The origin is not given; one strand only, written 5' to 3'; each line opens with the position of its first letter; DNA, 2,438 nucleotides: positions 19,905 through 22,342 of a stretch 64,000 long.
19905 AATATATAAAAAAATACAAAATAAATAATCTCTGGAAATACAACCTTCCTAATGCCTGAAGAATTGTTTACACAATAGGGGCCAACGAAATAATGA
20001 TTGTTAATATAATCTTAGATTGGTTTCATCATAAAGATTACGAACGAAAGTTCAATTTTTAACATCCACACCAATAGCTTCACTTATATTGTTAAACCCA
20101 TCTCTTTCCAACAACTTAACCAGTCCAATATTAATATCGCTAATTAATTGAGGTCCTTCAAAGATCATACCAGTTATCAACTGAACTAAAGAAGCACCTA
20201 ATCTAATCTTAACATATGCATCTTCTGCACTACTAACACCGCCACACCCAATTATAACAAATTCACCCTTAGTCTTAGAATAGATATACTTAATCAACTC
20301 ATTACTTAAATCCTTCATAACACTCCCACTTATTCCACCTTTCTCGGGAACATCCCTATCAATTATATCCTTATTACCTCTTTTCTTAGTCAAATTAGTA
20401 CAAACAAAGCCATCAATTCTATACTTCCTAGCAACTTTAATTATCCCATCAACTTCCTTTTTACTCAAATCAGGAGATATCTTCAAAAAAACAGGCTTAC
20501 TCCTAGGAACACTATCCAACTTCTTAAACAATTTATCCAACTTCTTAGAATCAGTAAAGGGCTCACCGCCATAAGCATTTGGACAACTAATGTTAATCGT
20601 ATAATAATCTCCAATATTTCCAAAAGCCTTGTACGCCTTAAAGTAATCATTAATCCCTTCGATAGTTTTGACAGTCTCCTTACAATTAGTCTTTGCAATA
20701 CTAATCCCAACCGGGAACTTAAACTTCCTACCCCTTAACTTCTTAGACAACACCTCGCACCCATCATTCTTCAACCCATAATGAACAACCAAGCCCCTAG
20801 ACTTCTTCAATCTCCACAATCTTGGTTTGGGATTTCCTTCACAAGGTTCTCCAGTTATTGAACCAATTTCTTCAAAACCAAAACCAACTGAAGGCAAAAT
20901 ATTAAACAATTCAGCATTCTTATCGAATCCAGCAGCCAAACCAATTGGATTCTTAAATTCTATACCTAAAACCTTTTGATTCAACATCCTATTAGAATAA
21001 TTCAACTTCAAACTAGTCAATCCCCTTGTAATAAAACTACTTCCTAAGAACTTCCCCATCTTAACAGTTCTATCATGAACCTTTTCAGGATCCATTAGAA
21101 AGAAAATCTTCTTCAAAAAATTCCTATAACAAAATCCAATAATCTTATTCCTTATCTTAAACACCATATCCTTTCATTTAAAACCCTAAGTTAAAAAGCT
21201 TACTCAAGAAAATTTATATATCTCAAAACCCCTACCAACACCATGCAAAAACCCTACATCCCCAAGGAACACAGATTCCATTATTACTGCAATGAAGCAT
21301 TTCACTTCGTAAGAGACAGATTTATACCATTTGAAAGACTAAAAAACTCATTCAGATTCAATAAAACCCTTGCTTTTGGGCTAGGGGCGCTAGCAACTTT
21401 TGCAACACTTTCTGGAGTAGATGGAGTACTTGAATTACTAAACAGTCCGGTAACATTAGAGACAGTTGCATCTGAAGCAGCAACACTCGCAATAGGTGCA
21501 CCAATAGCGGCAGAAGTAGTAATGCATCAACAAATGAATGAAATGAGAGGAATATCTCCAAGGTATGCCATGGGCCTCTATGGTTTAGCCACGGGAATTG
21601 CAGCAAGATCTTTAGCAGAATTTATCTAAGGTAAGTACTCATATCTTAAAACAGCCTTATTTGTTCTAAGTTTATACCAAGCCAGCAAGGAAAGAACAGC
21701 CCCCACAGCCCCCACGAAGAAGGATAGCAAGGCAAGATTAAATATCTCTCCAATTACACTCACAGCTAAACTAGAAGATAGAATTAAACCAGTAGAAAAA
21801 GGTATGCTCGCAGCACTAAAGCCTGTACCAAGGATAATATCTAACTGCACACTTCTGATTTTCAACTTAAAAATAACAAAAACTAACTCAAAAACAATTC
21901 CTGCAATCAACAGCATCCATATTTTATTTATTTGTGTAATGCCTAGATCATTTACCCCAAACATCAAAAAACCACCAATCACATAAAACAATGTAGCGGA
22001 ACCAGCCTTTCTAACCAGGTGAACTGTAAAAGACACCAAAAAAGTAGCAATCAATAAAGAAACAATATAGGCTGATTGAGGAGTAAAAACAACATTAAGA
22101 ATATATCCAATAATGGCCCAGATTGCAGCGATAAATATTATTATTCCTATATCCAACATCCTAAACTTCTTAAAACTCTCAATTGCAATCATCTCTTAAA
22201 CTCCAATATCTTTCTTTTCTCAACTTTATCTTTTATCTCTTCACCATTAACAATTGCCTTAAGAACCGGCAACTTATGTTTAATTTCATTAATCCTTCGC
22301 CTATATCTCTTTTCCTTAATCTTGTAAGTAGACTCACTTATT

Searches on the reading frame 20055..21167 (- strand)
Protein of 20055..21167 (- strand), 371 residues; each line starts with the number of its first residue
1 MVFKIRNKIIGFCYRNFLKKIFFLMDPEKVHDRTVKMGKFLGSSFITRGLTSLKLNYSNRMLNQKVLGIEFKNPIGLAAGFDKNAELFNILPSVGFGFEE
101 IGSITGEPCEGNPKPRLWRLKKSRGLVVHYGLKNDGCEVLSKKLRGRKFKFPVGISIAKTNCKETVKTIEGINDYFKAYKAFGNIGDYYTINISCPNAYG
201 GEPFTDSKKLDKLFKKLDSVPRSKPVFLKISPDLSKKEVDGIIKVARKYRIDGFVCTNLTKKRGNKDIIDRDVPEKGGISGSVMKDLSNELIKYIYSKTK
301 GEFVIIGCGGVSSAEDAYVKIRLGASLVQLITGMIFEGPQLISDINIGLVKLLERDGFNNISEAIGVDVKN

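Call 8: search_protein_families(library=pfam, proteins=[window:20055-21167:-], max_evalue=0.01)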
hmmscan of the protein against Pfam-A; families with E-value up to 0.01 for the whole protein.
window:20055-21167:- (371 aa): 1 family
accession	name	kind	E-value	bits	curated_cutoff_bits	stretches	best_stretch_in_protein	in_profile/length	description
PF01180.27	DHO_dh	-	2.4e-68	230.9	27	1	61-353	1-291/291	Dihydroorotate dehydrogenase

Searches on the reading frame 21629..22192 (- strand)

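Call 8: search_protein_families(library=pfam, proteins=[window:21629-22192:-], max_evalue=0.01)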
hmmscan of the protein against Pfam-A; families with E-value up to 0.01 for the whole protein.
window:21629-22192:- (188 aa): 1 family
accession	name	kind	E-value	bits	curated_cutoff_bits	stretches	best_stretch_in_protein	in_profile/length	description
PF09819.14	ABC_cobalt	-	0.0026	18.3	25.2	1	18-114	12-107/121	ABC-type cobalt transport system, permease component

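Call 38: search_protein_families(library=ncbifam, proteins=[window:21629-22192:-], max_evalue=0.01)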
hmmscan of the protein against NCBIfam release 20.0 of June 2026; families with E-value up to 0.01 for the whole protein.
window:21629-22192:- (188 aa): 0 families
